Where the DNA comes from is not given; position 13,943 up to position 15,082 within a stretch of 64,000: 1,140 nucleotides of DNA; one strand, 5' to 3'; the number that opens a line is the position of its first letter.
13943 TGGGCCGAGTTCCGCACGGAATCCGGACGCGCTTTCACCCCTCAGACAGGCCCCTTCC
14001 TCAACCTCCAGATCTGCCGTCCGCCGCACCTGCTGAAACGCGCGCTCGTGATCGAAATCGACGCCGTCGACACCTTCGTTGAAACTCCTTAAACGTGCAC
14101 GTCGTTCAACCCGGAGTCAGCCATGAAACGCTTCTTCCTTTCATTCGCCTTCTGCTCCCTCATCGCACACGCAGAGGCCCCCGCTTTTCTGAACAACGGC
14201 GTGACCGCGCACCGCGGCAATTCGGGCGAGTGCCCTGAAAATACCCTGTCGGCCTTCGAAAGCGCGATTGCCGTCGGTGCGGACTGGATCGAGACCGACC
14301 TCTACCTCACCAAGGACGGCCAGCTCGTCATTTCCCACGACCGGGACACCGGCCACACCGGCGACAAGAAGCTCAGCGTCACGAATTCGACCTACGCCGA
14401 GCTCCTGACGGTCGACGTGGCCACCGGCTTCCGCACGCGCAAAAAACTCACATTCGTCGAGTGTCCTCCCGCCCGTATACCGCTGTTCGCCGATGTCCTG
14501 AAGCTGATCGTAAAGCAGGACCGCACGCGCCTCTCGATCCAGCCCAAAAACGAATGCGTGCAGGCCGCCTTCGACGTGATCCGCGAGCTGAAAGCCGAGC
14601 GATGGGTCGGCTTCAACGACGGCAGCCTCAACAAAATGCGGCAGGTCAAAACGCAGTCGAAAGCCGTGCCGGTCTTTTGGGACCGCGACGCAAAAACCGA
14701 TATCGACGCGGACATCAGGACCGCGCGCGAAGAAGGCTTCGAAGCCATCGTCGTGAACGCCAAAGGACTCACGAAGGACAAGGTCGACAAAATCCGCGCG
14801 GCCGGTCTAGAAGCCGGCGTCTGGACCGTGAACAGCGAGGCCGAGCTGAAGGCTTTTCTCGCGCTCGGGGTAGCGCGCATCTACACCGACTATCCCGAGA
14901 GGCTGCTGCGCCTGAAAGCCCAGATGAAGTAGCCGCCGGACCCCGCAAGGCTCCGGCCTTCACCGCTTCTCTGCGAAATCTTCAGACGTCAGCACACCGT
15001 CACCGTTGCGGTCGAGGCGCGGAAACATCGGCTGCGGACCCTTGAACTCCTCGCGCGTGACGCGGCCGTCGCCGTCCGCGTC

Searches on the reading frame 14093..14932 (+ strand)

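Call 69: search_protein_families(library=pfam, proteins=[window:14093-14932:+], max_evalue=0.0001)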
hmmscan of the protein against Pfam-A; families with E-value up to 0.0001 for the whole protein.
window:14093-14932:+ (279 aa): 2 families
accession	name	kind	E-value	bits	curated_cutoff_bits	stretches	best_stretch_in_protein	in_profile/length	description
PF03009.23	GDPD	-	7.4e-37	128.2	23.6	1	40-269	1-243/244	Glycerophosphoryl diester phosphodiesterase family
PF13653.12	GDPD_2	-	3.8e-08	34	27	1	242-269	3-30/30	Glycerophosphoryl diester phosphodiesterase family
